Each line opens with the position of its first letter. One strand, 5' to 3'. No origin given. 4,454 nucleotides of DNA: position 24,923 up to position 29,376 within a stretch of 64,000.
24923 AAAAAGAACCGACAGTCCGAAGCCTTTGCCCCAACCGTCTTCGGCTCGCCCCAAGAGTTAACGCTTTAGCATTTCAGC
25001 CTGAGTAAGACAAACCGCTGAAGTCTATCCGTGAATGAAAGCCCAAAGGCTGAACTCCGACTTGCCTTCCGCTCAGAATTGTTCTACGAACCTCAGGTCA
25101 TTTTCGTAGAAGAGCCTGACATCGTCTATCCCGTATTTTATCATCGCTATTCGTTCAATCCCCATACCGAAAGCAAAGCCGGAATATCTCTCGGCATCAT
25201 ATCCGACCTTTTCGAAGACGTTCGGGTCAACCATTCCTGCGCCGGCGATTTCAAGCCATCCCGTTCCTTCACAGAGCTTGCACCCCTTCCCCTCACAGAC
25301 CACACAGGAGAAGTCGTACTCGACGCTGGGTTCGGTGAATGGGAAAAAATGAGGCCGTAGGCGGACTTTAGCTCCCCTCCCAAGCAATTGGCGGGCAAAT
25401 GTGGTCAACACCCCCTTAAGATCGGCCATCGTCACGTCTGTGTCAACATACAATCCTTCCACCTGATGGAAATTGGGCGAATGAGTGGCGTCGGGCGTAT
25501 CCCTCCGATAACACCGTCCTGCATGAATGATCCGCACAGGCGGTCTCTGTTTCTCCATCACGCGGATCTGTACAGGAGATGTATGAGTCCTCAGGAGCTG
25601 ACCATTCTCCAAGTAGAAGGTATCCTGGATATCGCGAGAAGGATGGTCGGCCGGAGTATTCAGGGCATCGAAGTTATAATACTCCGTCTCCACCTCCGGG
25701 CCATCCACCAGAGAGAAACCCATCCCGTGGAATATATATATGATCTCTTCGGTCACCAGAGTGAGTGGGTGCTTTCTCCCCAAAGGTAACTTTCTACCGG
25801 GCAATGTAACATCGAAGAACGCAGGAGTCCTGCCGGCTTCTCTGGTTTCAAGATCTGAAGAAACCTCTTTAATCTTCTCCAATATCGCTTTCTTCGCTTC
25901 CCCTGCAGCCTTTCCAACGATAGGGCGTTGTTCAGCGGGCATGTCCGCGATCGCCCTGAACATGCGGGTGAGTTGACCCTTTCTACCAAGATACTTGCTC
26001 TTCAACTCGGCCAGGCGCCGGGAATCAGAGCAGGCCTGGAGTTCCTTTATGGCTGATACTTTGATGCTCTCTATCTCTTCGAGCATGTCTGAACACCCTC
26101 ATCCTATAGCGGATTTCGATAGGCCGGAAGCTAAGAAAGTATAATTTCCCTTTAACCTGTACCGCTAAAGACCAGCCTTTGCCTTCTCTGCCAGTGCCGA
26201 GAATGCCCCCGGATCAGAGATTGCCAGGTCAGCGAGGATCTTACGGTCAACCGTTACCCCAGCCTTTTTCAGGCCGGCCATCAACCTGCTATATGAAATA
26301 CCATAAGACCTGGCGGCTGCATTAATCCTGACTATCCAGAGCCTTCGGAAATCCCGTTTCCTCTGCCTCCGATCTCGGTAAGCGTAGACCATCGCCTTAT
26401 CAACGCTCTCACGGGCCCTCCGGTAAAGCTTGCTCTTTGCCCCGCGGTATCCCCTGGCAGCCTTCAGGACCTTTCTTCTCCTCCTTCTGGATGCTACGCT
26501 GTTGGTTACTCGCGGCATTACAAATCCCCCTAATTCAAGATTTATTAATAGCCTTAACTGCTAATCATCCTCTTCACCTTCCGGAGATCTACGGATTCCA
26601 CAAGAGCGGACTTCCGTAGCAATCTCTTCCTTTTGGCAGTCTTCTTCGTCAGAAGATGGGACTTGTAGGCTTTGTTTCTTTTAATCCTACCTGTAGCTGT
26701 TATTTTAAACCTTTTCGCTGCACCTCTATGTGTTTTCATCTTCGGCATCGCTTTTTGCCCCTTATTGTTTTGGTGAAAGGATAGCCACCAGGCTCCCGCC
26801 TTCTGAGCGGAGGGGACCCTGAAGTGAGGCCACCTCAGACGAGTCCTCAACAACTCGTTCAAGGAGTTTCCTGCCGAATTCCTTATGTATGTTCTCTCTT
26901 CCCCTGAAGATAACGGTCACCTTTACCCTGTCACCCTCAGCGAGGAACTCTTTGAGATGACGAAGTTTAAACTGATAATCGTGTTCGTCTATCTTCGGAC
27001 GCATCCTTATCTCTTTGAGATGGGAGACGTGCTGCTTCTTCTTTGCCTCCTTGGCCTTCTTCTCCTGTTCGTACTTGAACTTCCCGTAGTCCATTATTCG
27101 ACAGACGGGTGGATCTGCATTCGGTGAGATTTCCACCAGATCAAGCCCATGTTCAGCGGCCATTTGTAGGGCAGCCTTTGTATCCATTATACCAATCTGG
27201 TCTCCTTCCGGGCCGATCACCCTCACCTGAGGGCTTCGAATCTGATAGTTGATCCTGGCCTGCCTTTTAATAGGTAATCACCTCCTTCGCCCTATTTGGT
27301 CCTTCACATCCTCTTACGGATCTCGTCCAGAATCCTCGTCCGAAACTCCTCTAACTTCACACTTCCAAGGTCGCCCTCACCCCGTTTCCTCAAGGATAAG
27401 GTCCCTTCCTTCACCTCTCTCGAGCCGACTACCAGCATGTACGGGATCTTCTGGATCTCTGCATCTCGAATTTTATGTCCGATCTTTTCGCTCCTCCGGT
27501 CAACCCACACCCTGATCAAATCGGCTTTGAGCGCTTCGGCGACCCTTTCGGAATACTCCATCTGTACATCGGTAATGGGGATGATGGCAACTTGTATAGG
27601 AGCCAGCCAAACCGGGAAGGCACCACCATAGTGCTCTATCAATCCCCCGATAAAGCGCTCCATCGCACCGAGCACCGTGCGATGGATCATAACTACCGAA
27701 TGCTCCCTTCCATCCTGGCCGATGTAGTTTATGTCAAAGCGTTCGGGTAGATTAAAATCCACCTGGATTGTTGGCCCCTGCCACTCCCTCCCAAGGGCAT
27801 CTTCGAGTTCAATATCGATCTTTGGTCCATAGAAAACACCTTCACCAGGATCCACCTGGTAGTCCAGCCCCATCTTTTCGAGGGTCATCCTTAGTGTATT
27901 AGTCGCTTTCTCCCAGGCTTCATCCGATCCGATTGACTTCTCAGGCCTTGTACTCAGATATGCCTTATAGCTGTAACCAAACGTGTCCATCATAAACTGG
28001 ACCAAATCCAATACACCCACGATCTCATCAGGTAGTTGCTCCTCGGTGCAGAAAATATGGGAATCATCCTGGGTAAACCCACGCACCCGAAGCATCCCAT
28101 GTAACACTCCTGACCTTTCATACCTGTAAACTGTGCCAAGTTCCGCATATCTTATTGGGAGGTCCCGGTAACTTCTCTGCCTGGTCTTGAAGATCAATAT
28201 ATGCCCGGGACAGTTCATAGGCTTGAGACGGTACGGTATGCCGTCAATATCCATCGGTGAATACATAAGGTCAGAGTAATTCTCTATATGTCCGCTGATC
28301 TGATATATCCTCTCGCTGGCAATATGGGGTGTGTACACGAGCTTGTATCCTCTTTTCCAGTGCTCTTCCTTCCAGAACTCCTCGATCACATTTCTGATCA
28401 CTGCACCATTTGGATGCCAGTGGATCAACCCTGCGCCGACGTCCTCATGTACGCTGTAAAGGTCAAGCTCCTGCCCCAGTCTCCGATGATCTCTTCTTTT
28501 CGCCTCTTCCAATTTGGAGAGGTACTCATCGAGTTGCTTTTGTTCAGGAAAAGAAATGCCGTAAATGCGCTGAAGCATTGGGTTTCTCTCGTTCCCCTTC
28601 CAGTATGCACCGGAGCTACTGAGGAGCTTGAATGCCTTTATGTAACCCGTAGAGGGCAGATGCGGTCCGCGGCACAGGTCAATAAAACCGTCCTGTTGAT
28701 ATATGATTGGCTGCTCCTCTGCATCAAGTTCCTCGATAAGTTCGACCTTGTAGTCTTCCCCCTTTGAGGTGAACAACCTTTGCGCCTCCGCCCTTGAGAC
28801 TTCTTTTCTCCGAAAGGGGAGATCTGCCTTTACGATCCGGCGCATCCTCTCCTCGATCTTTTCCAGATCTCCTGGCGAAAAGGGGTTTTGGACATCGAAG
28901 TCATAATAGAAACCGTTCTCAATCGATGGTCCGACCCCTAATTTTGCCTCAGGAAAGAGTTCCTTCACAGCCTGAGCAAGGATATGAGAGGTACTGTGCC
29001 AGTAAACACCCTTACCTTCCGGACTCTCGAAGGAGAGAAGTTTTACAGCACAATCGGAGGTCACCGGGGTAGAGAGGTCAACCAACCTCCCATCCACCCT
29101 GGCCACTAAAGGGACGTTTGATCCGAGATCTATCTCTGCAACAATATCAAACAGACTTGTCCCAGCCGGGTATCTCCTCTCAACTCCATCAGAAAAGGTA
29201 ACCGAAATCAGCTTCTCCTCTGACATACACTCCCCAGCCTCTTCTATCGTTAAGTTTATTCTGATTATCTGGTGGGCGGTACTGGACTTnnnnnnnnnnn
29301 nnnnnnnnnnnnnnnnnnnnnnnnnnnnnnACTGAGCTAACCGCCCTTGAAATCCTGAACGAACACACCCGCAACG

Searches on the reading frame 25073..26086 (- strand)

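Call 55: search_protein_families(library=pfam, proteins=[window:25073-26086:-], max_evalue=0.00001)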
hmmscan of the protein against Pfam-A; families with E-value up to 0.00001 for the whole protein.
window:25073-26086:- (337 aa): 2 families
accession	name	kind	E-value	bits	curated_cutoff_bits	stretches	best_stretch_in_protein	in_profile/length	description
PF01409.25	tRNA-synt_2d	-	2.4e-103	345.4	19.8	1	91-337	2-246/246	tRNA synthetases class II core domain (F)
PF02912.23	Phe_tRNA-synt_N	-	3.9e-17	62.4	22.3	1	21-83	2-64/69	Aminoacyl tRNA synthetase class II, N-terminal domain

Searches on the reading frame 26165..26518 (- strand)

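Call 55: search_protein_families(library=pfam, proteins=[window:26165-26518:-], max_evalue=0.00001)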
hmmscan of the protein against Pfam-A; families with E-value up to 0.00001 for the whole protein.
window:26165-26518:- (117 aa): 1 family
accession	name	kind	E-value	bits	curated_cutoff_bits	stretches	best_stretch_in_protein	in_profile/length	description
PF00453.23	Ribosomal_L20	-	4.8e-46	155.7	30.8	1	3-109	1-107/107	Ribosomal protein L20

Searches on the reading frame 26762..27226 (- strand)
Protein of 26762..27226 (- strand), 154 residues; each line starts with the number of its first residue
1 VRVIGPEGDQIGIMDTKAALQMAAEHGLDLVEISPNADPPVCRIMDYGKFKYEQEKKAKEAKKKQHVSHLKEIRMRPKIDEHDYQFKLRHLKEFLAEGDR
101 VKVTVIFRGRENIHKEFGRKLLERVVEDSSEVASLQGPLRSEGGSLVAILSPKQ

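Call 56: search_protein_families(library=pfam, proteins=[window:26762-27226:-], max_evalue=0.00001)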
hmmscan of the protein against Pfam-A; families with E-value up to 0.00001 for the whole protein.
window:26762-27226:- (154 aa): 2 families
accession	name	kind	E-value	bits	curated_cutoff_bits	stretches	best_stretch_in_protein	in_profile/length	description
PF00707.27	IF3_C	-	8.2e-32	109.5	34.8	1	69-153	2-86/86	Translation initiation factor IF-3, C-terminal domain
PF05198.21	IF3_N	-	8.9e-31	106.3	26.9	1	2-61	11-70/70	Translation initiation factor IF-3, N-terminal domain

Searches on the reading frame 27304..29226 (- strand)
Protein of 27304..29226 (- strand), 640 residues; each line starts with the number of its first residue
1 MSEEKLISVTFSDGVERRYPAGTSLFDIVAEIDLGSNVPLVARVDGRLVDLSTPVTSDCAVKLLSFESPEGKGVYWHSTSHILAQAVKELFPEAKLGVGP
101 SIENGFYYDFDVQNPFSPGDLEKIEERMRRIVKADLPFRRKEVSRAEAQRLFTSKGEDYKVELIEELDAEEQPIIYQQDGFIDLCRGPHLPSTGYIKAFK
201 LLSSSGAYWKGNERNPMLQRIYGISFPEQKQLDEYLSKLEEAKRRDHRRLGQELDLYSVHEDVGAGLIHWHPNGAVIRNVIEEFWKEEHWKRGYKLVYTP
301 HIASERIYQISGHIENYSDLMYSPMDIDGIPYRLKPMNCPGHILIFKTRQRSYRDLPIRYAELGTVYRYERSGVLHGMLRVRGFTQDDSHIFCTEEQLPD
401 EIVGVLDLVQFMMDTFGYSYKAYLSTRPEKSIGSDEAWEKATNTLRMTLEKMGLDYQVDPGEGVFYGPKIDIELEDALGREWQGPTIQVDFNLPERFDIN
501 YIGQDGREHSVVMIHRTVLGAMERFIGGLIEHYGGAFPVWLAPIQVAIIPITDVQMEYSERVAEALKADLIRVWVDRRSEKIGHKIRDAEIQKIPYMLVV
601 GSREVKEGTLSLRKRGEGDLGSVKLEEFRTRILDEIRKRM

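Call 30: find_homologous_proteins(query=window:27304-29226:-, max_evalue=1e-50)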
Query window:27304-29226:- (640 aa): 8000 proteins with E <= 1e-50 among 8000 candidates; the best 120 are listed.
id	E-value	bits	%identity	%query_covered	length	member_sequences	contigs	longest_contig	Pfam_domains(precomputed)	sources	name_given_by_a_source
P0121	0.0e+0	1472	100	100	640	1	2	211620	PF03129.26,PF00587.31,PF07973.20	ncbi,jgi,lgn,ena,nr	ncbi:MAG TPA: threonine--tRNA ligase [Candidatus Latescibacteria bacterium]|nr:threonine--tRNA ligas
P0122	0.0e+0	1078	71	99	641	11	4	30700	PF03129.26,PF02824.28,PF00587.31,PF07973.20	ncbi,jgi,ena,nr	ncbi:MAG: threonine--tRNA ligase [Candidatus Latescibacteria bacterium]|nr:threonine--tRNA ligase [C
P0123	0.0e+0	1064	69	99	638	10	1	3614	PF03129.26,PF00587.31,PF07973.20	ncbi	-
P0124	4.2e-298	1008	69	98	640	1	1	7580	PF03129.26,PF02824.28,PF00587.31,PF07973.20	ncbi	-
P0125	1.2e-294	997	65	99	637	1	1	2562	PF03129.26,PF02824.28,PF00587.31,PF07973.20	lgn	-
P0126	3.8e-289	979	66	98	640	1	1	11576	PF03129.26,PF02824.28,PF00587.31,PF07973.20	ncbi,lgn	-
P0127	1.6e-282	957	63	100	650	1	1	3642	PF03129.26,PF02824.28,PF00587.31,PF07973.20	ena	-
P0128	1.8e-282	957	63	99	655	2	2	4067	PF03129.26,PF02824.28,PF00587.31,PF07973.20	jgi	-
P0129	6.3e-281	951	64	99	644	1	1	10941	PF03129.26,PF00587.31,PF07973.20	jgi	-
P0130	2.0e-277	940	63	100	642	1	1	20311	PF03129.26,PF02824.28,PF00587.31,PF07973.20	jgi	-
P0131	4.1e-277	939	63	99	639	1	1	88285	PF03129.26,PF02824.28,PF00587.31,PF07973.20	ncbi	ncbi:MAG: threonine--tRNA ligase [bacterium]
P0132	6.2e-276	935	62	99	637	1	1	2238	PF03129.26,PF02824.28,PF00587.31,PF07973.20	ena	-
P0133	6.7e-276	935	63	100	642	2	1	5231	PF03129.26,PF02824.28,PF00587.31,PF07973.20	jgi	-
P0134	1.7e-275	933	63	100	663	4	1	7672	PF03129.26,PF02824.28,PF00587.31,PF07973.20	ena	-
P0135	2.7e-275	933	62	100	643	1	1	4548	PF03129.26,PF00587.31,PF07973.20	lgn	-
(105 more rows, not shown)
